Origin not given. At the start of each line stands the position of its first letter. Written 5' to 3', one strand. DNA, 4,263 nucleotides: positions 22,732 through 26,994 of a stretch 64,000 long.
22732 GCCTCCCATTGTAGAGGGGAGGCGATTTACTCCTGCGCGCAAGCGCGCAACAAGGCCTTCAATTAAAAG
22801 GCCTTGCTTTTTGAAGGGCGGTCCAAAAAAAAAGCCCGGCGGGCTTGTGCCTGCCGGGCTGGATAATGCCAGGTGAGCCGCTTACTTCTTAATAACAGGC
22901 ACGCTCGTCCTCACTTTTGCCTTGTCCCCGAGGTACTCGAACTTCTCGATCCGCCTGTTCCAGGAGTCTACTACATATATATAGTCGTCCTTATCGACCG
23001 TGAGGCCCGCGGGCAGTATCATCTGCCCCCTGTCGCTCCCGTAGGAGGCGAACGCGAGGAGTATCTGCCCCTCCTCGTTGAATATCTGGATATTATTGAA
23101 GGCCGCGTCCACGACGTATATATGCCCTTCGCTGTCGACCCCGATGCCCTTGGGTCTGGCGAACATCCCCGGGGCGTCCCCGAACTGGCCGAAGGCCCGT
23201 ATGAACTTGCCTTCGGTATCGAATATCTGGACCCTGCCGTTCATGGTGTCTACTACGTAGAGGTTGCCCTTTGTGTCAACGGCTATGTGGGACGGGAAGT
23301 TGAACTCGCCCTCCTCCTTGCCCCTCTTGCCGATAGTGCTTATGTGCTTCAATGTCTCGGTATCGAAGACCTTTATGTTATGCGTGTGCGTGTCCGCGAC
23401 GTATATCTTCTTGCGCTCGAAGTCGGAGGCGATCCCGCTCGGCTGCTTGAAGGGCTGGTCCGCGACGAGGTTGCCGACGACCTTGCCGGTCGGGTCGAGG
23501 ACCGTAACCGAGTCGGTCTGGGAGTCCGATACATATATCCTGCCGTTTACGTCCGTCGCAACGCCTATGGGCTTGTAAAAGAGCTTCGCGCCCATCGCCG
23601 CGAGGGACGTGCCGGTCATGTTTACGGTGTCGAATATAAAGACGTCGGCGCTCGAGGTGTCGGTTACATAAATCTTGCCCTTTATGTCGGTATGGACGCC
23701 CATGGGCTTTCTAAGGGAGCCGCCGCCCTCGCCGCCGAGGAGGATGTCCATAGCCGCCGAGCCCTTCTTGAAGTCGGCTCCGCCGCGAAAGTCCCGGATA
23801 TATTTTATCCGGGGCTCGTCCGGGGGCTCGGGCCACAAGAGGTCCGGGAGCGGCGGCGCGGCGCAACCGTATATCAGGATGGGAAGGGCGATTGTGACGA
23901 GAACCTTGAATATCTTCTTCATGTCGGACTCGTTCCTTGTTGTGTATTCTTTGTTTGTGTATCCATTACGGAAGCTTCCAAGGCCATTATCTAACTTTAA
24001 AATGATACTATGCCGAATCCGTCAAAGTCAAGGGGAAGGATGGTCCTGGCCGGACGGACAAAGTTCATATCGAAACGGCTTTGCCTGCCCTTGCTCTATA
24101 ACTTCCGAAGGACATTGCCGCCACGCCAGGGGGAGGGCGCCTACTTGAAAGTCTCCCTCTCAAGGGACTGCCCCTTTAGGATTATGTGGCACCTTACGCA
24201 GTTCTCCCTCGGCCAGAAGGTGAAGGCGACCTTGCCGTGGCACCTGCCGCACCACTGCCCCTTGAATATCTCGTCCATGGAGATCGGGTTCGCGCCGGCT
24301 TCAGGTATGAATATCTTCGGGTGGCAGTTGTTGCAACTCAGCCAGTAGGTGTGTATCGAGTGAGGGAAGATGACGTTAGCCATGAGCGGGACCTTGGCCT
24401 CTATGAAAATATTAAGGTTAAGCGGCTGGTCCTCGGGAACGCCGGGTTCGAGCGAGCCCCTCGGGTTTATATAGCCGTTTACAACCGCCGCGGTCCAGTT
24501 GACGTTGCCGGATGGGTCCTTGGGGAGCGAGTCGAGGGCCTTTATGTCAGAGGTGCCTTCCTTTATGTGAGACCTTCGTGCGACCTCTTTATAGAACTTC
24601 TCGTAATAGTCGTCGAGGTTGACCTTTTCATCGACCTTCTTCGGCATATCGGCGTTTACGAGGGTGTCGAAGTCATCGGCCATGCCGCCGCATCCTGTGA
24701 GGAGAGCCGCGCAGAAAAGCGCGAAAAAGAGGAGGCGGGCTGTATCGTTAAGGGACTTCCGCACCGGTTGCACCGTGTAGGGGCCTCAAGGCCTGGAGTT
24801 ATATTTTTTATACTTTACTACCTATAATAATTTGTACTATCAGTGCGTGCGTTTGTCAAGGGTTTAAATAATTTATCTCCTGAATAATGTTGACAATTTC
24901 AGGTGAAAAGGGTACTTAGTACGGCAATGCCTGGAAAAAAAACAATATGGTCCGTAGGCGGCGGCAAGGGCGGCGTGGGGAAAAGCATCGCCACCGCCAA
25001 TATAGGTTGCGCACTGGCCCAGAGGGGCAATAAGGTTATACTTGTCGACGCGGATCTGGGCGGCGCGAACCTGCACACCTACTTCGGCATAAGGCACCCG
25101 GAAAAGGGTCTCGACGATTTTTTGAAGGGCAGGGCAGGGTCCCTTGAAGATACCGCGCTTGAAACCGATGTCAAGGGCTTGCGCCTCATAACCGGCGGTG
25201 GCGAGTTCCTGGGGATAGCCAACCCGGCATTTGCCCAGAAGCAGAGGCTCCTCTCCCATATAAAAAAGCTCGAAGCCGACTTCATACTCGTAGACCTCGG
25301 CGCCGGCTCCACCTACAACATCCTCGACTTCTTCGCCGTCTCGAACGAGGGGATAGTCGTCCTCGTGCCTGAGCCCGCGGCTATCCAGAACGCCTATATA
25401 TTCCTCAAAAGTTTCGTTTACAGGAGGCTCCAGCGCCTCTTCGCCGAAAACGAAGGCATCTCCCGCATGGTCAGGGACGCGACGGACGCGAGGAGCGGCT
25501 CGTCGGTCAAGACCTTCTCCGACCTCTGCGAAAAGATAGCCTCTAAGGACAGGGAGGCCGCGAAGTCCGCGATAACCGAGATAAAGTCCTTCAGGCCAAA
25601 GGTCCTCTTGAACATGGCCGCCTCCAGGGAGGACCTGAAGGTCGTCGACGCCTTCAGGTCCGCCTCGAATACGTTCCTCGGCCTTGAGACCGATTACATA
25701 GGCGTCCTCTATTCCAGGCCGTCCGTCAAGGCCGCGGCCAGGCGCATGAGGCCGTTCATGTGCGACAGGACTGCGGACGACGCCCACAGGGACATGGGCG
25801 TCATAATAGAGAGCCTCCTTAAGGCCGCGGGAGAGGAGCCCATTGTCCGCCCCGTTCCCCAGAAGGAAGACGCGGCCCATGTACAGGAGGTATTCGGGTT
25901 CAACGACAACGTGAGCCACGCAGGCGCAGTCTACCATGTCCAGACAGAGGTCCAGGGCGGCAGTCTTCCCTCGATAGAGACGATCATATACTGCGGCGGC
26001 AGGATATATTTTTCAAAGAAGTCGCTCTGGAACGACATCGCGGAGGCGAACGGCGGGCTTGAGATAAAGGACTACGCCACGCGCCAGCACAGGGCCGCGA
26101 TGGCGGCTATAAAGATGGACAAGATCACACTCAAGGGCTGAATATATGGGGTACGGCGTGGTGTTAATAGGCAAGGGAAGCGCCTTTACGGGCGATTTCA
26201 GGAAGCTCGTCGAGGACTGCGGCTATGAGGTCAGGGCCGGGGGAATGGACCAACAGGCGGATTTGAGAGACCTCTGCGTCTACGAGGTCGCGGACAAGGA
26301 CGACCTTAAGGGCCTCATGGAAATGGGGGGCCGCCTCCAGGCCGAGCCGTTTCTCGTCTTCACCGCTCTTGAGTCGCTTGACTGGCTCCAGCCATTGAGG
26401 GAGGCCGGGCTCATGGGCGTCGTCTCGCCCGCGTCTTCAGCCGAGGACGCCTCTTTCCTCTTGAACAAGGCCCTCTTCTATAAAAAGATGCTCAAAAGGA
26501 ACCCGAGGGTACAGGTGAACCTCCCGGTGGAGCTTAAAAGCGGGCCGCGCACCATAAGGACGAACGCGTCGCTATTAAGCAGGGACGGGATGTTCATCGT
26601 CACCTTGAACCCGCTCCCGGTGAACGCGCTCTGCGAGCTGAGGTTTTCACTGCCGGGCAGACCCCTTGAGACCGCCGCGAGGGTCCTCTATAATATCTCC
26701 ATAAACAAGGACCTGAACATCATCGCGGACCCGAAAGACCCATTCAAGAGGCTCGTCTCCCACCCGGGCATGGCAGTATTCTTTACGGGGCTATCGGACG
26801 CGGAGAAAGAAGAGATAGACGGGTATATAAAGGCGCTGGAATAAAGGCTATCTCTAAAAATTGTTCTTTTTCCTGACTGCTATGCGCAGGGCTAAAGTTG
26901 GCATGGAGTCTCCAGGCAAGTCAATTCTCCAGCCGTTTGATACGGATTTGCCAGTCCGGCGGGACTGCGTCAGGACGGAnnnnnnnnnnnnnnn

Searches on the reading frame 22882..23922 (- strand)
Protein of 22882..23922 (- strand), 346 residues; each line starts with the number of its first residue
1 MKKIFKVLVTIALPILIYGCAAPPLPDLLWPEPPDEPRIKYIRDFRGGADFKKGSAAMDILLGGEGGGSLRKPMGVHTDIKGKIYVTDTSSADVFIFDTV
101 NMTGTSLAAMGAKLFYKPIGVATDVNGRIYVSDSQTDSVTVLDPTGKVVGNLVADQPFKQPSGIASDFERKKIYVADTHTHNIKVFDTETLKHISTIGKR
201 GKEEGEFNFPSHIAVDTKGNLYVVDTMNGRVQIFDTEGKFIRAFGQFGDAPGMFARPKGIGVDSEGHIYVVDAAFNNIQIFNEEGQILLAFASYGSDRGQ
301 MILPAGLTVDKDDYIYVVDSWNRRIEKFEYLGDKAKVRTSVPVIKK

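Call 28: search_protein_families(library=pfam, proteins=[window:22882-23922:-], max_evalue=0.001)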
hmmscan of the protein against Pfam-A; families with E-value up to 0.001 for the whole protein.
window:22882-23922:- (346 aa): 10 families
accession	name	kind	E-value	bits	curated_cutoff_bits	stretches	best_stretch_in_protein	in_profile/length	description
PF01436.27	NHL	-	3.6e-35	118.7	20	3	207-234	1-28/28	NHL repeat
PF17170.10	DUF5128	-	3.8e-21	76.1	22.9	2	218-273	53-109/321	6-bladed beta-propeller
PF08450.18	SGL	-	2.3e-15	57.3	26.3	1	156-242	131-218/246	SMP-30/Gluconolactonase/LRE-like region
PF25021.1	TEN_NHL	-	5.4e-14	52.4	27.1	1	109-287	25-172/357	Teneurin NHL domain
PF06739.17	SBBP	-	6.4e-13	48.9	20.5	0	209-224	14-29/38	Beta-propeller repeat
PF01731.26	Arylesterase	-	1.9e-09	38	21.3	0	155-187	50-82/86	Arylesterase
PF24684.1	Vgb_lyase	-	3e-06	26.7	50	1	72-287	14-213/290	Virginiamycin B lyase family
PF22701.2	Mala_s_1-like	-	0.00015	22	27.5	0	118-224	90-193/195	Mal s 1 allergenic protein-like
PF25210.1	Kelch_FKB95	-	0.00069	19.7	70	0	171-229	90-152/268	FKB95, Kelch-repeats domain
PF06977.17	SdiA-regulated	-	0.00086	19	21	0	211-271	175-239/249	SdiA-regulated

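Call 77: search_protein_families(library=ncbifam, proteins=[window:22882-23922:-], max_evalue=0.001)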
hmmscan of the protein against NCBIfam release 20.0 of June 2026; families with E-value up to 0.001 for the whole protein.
window:22882-23922:- (346 aa): 9 families
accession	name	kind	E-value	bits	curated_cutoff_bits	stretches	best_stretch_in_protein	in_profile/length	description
NF035926.1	scyF_NHL_VPEP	equivalog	1.5e-50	172.4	350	2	110-246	146-285/376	scytonemin biosynthesis PEP-CTERM protein ScyF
TIGR03866.1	PQQ_ABC_repeats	subfamily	4.1e-13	49.1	287.3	2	125-277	9-147/310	PQQ-dependent catabolism-associated beta-propeller protein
NF033206.1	ScyE_fam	subfamily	5.2e-10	39.4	80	0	256-318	254-318/333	ScyD/ScyE family protein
TIGR02276.1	beta_rpt_yvtn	repeat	6.4e-10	38.9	27.85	0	126-146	3-23/42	beta-propeller repeat protein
NF047780.1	LIC12708_fam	subfamily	2.6e-09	36.4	150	0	126-239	66-151/391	LIC_12708 family protein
NF052280.1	7_blade_YncE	equivalog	5.3e-06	25.5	400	1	116-236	75-199/338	7-bladed beta-propeller protein YncE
NF053768.1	CIS12_fam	equivalog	1.4e-05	24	860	1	121-277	49-190/715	CIS12 family contractile injection system protein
NF008258.1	PRK11028.1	equivalog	0.00067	18.8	370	1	72-237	39-206/330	6-phosphogluconolactonase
NF047494.1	Lepto_SBBP_lipo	equivalog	0.00077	18.2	400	0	205-246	185-228/466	SBBP repeat beta-propeller lipoprotein, LipL53 family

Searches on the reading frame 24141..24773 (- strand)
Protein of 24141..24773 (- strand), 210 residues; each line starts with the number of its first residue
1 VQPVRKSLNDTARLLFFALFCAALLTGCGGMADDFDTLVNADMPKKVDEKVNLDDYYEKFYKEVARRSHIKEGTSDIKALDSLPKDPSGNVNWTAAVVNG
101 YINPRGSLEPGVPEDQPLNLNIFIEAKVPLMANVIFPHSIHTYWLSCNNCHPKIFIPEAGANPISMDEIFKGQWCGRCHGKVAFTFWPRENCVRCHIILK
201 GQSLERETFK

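Call 28: search_protein_families(library=pfam, proteins=[window:24141-24773:-], max_evalue=0.001)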
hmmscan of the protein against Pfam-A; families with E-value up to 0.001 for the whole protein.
window:24141-24773:- (210 aa): 2 families
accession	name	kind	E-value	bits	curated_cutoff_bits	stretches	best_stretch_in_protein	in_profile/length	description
PF14522.11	Cytochrome_C7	-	1.4e-12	47.6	24.8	1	134-196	1-66/67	Cytochrome c7 and related cytochrome c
PF02085.21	Cytochrom_CIII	-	0.00012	22.8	22.9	0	128-182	15-56/101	Class III cytochrome C family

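Call 77: search_protein_families(library=ncbifam, proteins=[window:24141-24773:-], max_evalue=0.001)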
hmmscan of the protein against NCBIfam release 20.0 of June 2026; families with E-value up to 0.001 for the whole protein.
window:24141-24773:- (210 aa): 1 family
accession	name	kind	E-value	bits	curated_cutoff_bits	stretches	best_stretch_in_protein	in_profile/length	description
TIGR04257.1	nanowire_3heme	domain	3.3e-18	65.6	40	1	127-196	6-74/75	c(7)-type cytochrome triheme domain-containing protein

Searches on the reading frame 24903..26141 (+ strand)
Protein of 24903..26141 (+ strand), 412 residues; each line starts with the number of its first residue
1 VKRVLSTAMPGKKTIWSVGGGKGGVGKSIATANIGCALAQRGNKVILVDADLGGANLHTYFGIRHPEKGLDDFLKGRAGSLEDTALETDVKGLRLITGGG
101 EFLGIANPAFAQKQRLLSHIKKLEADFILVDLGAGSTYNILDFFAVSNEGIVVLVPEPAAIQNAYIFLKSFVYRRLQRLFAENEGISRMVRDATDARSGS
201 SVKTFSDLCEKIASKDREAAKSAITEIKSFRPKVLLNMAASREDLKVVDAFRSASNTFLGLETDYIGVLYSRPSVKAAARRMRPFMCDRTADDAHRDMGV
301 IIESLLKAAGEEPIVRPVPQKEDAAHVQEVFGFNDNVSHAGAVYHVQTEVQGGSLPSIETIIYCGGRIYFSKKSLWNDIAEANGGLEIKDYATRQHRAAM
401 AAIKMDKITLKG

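Call 58: search_protein_families(library=pfam, proteins=[window:24903-26141:+], max_evalue=1)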
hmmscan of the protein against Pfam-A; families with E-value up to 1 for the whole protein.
window:24903-26141:+ (412 aa): 10 families
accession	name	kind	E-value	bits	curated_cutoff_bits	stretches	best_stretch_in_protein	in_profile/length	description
PF01656.29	CbiA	-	3.6e-13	50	25.4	1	18-281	3-121/125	CobQ/CobB/MinD/ParA nucleotide binding domain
PF10609.15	ParA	-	3.2e-12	46.8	27.1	1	14-68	4-58/246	NUBPL iron-transfer P-loop NTPase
PF13614.12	AAA_31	-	1.9e-10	41.4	27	1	17-163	5-156/177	AAA domain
PF00142.24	Fer4_NifH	-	3.8e-05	23.7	25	1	21-51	7-37/271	4Fe-4S iron sulfur cluster binding proteins, NifH/frxC family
PF02374.21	ArsA_ATPase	-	4.2e-05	23.3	24.3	1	19-51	6-38/305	Anion-transporting ATPase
PF09140.17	MipZ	-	8.4e-05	22.4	20.7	1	18-65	5-52/262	ATPase MipZ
PF06564.18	CBP_BcsQ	-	0.0046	17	21.3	1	18-51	6-39/234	Cellulose biosynthesis protein BcsQ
PF12846.13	AAA_10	-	0.13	11.7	27.5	1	176-253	113-190/362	AAA-like domain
PF03308.22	MeaB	-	0.14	11.6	23.1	1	20-51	39-70/273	Methylmalonyl Co-A mutase-associated GTPase MeaB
PF25199.1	nSTAND_NTPase5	-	0.16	12.2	34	1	9-51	37-79/145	Novel STAND NTPase 5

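Call 77: search_protein_families(library=ncbifam, proteins=[window:24903-26141:+], max_evalue=0.001)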
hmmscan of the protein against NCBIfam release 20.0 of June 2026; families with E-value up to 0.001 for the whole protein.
window:24903-26141:+ (412 aa): 25 families
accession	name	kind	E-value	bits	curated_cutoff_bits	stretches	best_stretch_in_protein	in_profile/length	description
TIGR01969.1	minD_arch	subfamily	1.8e-22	79.7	201.75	1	17-164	4-148/251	cell division ATPase MinD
NF053858.1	RomY_Nterm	subfamily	2.8e-17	62.9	50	1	330-405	2-78/83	RomY N-terminal domain-containing regulatory protein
TIGR01968.1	minD_bact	equivalog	3.2e-15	56.2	212.9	1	17-164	5-151/261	septum site-determining protein MinD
TIGR01007.1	eps_fam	subfamily_domain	1.9e-13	50.4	108.05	1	17-131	21-134/204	polysaccharide biosynthesis tyrosine autokinase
NF047398.1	AAA_KGGVGR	domain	2e-12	47.8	90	1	20-83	9-74/190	KGGVGR-motif variant AAA ATPase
TIGR03018.1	pepcterm_TyrKin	hypoth_equivalog_domain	4.5e-12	45.7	230.65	1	15-102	37-124/207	XrtA-associated tyrosine autokinase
NF041136.1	MrpORP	equivalog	3.1e-10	39.9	450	1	18-67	10-59/365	iron-sulfur cluster carrier protein MrpORP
NF008079.0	PRK10818.1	equivalog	4.1e-10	39.4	508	1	15-164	4-153/270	septum site-determining protein MinD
TIGR03371.1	cellulose_yhjQ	equivalog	2.1e-09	37.2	157.85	1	18-161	6-151/246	cellulose biosynthesis protein BcsQ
NF008669.0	PRK11670.1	equivalog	5.4e-09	35.4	348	1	7-64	101-158/369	iron-sulfur cluster carrier protein ApbC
TIGR01005.1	eps_transp_fam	subfamily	7.3e-08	31.1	411.7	1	20-136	553-667/754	exopolysaccharide transport protein family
NF040564.1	SCO2523_fam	equivalog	1.7e-07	30.8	200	1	21-139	8-144/305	SCO2523 family variant P-loop protein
TIGR03029.1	EpsG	equivalog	2.9e-07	29.9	313.8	1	13-99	103-187/274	chain length determinant protein tyrosine kinase EpsG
NF008568.0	PRK11519.1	equivalog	2.9e-07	29.1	1068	1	9-99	522-610/720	tyrosine-protein kinase Wzc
NF041546.1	ParA_partition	equivalog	3.4e-06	26.8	180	1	20-54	6-40/203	ParA family partition ATPase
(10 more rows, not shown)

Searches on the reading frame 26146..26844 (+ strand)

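Call 28: search_protein_families(library=pfam, proteins=[window:26146-26844:+], max_evalue=0.001)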
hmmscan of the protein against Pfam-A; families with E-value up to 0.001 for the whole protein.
window:26146-26844:+ (232 aa): 1 family
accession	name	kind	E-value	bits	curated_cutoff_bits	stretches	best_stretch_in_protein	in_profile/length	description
PF07238.19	PilZ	-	1.4e-05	25.8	22.5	1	118-186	4-75/102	PilZ domain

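Call 77: search_protein_families(library=ncbifam, proteins=[window:26146-26844:+], max_evalue=0.001)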
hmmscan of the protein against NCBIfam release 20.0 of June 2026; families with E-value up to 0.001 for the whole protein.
window:26146-26844:+ (232 aa): 1 family
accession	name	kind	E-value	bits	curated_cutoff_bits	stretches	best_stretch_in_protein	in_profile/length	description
TIGR02266.1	gmx_TIGR02266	paralog_domain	1.9e-09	37.6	68.7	1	121-228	1-95/96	TIGR02266 family protein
